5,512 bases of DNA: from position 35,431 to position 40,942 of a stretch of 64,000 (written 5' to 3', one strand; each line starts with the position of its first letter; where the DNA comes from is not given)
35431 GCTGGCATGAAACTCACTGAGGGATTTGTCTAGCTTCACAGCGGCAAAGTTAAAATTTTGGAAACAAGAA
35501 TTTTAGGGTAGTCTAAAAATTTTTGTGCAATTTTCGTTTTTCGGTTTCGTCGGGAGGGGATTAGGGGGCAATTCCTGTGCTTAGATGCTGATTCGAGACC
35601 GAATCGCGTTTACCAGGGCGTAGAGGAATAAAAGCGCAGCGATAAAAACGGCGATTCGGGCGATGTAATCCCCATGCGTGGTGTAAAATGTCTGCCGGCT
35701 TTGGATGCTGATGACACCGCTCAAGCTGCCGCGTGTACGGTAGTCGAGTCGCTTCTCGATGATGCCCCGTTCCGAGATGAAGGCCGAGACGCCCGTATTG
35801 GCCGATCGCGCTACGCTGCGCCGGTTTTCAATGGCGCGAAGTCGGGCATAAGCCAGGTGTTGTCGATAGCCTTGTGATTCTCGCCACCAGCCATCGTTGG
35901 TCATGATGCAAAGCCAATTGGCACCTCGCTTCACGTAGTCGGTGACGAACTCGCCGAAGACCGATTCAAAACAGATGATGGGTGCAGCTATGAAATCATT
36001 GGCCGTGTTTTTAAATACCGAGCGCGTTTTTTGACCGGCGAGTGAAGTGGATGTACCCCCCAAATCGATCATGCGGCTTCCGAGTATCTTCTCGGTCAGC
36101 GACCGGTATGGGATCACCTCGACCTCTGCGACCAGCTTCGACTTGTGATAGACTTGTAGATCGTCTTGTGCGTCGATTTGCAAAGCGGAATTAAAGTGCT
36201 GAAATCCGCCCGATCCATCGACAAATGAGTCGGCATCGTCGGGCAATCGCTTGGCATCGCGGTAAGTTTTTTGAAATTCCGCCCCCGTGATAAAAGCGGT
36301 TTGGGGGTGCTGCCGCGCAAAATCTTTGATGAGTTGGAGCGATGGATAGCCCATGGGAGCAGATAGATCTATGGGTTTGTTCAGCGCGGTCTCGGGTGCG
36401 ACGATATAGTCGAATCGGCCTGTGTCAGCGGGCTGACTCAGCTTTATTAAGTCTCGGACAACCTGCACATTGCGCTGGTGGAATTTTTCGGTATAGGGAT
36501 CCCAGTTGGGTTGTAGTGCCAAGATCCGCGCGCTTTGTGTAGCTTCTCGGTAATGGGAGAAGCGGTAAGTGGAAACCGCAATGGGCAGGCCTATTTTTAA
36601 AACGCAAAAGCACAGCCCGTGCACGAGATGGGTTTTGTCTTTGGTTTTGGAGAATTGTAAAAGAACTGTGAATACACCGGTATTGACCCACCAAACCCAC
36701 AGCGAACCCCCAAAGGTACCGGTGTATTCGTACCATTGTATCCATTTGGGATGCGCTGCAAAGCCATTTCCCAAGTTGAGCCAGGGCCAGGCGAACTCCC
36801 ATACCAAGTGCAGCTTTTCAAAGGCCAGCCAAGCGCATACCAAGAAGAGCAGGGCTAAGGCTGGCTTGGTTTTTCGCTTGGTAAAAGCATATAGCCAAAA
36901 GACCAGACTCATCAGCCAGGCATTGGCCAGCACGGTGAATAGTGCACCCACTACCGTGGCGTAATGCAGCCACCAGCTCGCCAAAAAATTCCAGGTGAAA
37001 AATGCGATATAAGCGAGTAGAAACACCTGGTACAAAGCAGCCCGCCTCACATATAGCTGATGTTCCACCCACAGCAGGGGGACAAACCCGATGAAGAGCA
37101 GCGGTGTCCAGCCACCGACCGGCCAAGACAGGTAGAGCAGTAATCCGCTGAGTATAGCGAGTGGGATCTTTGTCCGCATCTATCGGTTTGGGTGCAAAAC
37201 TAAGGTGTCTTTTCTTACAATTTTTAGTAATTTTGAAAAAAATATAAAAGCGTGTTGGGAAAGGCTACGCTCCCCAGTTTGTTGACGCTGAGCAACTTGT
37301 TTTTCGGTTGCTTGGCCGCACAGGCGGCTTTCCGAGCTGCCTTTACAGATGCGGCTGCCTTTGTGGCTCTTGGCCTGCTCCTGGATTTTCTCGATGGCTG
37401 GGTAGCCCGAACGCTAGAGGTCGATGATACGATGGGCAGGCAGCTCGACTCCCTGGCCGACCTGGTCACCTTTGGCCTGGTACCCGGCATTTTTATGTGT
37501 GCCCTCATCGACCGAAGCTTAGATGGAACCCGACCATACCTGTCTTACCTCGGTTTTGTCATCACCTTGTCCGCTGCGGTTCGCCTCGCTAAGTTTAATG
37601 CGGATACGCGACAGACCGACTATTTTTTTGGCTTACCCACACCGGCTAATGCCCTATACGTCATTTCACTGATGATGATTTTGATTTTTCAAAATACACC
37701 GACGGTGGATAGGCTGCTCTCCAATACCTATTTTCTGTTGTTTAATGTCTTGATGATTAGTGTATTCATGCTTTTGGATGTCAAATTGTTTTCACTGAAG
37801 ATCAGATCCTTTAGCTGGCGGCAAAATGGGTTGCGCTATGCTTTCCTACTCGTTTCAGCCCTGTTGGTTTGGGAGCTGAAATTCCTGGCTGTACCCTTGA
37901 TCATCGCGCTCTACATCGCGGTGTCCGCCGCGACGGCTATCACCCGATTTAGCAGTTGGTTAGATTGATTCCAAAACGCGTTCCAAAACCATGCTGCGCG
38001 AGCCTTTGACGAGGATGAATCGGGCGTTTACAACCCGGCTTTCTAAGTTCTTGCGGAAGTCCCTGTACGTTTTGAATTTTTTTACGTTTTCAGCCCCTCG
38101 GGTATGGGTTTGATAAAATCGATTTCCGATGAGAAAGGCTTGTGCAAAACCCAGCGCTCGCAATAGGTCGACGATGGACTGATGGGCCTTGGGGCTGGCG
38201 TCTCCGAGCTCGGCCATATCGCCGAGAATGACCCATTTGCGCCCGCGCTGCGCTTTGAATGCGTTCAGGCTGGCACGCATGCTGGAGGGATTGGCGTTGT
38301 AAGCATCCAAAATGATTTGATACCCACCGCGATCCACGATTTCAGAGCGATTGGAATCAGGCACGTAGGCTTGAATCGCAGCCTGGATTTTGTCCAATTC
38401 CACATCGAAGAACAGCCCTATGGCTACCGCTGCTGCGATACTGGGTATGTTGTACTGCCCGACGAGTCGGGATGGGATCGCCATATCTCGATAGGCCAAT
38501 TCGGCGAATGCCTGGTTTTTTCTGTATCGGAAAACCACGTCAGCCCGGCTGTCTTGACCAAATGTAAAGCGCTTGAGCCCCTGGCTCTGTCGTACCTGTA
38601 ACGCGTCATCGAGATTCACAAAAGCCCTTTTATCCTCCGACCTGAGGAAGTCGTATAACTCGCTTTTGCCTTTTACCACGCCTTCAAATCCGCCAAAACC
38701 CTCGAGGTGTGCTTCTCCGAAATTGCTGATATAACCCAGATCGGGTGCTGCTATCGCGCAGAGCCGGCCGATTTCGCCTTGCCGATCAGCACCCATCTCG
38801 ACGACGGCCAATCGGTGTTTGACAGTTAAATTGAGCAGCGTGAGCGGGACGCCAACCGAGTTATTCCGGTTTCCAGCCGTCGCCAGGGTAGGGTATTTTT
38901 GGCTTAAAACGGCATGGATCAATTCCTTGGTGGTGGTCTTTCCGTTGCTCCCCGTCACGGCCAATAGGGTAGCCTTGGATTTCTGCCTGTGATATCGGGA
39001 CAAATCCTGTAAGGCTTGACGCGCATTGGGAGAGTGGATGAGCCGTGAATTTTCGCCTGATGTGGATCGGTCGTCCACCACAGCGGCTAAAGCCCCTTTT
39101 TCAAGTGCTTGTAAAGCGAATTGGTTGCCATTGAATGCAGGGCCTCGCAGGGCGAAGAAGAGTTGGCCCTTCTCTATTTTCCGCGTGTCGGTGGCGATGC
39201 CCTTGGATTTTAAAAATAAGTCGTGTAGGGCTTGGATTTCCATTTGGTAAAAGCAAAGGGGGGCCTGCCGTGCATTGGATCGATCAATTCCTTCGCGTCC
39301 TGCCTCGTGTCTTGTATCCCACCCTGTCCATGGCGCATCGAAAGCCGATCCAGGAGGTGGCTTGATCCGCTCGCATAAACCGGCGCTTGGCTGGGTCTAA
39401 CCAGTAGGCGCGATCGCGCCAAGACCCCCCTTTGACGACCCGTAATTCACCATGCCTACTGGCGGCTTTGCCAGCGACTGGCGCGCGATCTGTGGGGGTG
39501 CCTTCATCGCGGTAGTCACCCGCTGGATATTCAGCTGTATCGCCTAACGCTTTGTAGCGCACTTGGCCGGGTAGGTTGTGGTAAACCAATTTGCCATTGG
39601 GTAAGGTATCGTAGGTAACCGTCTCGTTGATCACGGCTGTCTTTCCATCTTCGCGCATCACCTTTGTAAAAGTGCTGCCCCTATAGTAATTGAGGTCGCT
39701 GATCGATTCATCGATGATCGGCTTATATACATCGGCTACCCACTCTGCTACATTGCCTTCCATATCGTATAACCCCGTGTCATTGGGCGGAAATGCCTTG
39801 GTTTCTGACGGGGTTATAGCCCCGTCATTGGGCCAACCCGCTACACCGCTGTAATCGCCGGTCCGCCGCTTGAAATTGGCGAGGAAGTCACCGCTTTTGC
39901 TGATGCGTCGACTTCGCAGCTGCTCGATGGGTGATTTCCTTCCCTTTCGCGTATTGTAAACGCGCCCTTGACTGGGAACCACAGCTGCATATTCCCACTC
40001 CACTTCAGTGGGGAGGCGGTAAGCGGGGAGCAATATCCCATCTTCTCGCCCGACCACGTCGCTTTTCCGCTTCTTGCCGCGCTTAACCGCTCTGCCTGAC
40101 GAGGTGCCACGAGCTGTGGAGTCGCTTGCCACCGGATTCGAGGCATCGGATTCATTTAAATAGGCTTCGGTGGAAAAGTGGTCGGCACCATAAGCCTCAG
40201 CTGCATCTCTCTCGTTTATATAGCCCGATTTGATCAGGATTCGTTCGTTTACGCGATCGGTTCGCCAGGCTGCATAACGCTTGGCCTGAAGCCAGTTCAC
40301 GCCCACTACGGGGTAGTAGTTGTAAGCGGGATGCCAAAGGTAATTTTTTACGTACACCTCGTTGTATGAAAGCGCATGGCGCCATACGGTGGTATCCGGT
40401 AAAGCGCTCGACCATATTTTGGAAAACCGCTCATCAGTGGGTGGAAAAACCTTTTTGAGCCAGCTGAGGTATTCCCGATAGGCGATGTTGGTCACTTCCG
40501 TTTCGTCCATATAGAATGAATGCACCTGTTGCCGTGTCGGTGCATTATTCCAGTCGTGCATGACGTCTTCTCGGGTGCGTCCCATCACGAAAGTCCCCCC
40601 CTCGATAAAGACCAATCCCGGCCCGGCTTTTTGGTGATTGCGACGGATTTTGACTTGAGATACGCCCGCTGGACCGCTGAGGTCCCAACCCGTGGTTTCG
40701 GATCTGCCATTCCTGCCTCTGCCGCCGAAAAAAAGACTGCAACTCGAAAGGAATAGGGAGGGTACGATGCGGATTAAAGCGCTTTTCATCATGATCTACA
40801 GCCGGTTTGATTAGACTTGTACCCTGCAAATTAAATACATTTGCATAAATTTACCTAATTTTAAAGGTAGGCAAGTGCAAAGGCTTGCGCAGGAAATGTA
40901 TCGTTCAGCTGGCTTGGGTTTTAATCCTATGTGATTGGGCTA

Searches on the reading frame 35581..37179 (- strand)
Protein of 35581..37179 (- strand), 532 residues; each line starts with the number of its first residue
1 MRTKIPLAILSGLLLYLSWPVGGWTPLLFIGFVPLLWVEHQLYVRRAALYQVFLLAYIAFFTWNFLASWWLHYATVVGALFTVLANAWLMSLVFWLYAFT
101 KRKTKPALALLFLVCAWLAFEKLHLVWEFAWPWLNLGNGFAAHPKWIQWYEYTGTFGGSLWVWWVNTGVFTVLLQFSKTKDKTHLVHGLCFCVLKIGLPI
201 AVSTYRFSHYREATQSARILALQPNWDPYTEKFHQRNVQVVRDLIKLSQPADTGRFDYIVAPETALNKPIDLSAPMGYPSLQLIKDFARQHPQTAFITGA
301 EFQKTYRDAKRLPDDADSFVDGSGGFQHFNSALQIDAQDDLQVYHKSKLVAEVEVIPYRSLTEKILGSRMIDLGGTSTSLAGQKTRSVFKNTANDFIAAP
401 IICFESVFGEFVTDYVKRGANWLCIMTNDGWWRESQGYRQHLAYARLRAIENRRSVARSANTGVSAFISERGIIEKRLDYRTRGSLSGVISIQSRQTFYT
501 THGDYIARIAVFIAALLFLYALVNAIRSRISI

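Call 76: search_protein_families(library=pfam, proteins=[window:35581-37179:-])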
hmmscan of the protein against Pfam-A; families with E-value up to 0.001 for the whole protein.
window:35581-37179:- (532 aa): 2 families
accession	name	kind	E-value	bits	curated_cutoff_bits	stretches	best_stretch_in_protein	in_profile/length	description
PF20154.4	LNT_N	-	5.5e-19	69.3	27.1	1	11-167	1-158/159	Apolipoprotein N-acyltransferase N-terminal domain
PF00795.27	CN_hydrolase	-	3.8e-17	62.9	23.2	1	236-492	16-248/256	Carbon-nitrogen hydrolase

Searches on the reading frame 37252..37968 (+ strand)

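Call 76: search_protein_families(library=pfam, proteins=[window:37252-37968:+])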
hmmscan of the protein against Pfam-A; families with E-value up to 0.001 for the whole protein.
window:37252-37968:+ (238 aa): 1 family
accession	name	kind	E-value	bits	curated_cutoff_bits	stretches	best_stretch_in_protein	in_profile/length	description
PF01066.26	CDP-OH_P_transf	-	9.5e-15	55.7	22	1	6-157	2-138/152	CDP-alcohol phosphatidyltransferase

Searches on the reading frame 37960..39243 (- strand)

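Call 76: search_protein_families(library=pfam, proteins=[window:37960-39243:-])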
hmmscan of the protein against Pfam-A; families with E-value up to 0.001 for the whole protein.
window:37960-39243:- (427 aa): 3 families
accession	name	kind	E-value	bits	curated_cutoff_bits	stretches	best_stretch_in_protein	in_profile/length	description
PF08245.18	Mur_ligase_M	-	1.8e-36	126.4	24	1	96-275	1-199/200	Mur ligase middle domain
PF02875.26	Mur_ligase_C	-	9e-15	56.1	28.4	1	299-416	2-127/127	Mur ligase, glutamate ligase domain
PF01225.30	Mur_ligase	-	6.6e-07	30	21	1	14-83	3-92/95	Mur ligase family, catalytic domain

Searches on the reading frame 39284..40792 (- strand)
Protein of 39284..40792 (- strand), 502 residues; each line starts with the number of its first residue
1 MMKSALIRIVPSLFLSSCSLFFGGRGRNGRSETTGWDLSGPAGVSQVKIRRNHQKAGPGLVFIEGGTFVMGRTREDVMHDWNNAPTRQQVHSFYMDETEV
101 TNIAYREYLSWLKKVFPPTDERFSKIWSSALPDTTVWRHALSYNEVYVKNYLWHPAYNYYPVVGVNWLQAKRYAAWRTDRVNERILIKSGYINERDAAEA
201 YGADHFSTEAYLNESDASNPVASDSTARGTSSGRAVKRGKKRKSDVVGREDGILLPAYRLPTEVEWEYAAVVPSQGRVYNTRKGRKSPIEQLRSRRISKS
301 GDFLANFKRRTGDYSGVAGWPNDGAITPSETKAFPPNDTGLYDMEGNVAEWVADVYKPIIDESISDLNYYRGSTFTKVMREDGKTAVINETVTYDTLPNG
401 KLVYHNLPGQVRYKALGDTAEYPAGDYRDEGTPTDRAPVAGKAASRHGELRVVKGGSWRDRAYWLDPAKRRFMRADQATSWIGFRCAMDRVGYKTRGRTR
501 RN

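Call 76: search_protein_families(library=pfam, proteins=[window:39284-40792:-])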
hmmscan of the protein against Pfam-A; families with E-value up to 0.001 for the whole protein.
window:39284-40792:- (502 aa): 1 family
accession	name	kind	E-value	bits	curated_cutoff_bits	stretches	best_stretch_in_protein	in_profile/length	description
PF03781.23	FGE-sulfatase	-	3.3e-39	135.5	23.3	2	58-368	3-206/255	Sulfatase-modifying factor enzyme 1-like domain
